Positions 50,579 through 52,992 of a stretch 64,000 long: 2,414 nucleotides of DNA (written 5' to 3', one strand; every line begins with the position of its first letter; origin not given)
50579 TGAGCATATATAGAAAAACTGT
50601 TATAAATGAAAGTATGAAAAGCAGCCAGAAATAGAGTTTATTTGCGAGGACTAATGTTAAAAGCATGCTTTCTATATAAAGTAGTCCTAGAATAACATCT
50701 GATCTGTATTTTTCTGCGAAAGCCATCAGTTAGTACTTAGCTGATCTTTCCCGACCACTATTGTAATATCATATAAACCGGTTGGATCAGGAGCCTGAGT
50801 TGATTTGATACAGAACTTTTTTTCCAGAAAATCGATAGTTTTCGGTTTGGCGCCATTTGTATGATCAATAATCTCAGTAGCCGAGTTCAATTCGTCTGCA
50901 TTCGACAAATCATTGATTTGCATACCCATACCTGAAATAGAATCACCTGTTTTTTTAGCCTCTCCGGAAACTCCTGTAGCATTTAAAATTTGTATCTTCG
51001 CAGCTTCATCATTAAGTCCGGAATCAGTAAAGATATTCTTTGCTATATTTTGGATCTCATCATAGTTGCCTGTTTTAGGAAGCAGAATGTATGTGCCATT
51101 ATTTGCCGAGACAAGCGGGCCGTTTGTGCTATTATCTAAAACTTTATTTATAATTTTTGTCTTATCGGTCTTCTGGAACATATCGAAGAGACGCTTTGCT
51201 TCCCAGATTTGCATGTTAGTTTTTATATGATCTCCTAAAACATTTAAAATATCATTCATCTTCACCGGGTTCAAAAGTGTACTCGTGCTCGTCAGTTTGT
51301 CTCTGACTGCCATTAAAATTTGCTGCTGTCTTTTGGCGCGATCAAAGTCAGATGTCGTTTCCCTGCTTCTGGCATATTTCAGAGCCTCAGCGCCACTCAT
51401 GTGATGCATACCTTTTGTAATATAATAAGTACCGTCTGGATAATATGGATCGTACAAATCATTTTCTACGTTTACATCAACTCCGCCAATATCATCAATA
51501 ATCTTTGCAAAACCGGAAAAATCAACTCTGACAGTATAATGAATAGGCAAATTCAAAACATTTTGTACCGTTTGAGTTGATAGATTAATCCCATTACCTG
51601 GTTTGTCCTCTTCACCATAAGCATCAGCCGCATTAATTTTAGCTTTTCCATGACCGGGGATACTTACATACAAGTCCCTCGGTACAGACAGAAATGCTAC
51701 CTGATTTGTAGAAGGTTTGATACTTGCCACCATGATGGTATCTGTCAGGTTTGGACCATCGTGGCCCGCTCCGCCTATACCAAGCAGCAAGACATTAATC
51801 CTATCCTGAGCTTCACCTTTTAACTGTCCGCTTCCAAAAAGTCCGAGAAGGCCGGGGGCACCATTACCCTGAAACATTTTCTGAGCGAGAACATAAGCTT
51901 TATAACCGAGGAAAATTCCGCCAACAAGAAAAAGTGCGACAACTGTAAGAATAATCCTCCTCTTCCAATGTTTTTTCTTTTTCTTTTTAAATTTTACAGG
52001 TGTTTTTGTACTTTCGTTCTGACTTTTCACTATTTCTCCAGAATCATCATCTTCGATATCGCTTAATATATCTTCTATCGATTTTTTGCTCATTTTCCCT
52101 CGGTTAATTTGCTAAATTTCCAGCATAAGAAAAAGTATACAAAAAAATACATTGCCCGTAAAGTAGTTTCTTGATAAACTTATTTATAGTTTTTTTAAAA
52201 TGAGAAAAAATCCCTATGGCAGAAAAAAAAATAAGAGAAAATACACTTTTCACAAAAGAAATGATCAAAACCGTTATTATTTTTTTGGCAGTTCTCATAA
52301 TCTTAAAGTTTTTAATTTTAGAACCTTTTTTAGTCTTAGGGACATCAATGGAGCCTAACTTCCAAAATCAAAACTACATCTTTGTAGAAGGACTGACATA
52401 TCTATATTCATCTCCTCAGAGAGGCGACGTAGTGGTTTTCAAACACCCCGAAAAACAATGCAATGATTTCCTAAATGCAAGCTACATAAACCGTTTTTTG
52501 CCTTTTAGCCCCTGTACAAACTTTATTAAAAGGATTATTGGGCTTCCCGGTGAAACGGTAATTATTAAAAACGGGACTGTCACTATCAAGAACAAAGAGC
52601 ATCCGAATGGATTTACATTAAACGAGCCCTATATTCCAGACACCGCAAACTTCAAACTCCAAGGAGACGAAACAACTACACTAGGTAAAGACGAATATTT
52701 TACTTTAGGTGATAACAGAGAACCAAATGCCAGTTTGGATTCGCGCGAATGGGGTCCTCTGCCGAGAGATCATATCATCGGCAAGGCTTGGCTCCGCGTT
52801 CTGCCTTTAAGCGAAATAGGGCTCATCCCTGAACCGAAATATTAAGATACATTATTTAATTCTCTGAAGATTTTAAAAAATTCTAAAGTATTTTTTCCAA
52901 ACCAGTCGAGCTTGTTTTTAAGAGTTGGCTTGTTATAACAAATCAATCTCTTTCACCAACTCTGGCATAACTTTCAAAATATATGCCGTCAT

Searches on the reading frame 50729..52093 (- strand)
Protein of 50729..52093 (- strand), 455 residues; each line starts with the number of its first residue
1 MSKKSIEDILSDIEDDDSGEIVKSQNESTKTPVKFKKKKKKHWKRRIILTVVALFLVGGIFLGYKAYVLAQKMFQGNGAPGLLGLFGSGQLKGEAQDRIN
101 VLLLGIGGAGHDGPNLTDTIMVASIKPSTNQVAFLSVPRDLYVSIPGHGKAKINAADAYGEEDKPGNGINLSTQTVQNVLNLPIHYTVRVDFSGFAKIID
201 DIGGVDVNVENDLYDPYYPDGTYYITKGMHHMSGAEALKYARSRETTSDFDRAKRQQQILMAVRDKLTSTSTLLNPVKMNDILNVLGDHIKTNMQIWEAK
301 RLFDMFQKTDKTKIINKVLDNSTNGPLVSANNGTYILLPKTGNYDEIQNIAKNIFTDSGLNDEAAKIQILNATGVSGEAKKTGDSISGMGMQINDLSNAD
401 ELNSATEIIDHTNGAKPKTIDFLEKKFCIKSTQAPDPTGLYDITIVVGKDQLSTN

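Call 51: search_protein_families(library=pfam, proteins=[window:50729-52093:-], max_evalue=0.001)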
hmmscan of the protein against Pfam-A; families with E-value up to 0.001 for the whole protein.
window:50729-52093:- (455 aa): 2 families
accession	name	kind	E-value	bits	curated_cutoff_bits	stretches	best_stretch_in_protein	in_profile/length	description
PF03816.19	LytR_cpsA_psr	-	2.1e-40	138.7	24.6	1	117-268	2-149/150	LytR_cpsA_psr family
PF13399.11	LytR_C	-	3.6e-08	34.7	22.2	1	365-450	2-85/86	LytR cell envelope-related transcriptional attenuator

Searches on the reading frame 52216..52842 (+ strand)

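Call 51: search_protein_families(library=pfam, proteins=[window:52216-52842:+], max_evalue=0.001)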
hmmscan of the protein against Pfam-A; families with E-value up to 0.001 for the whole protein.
window:52216-52842:+ (209 aa): 1 family
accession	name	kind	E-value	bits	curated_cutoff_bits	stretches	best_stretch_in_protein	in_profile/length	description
PF10502.14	Peptidase_S26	-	2.7e-40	138.5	22.9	1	14-195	2-167/168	Signal peptidase, peptidase S26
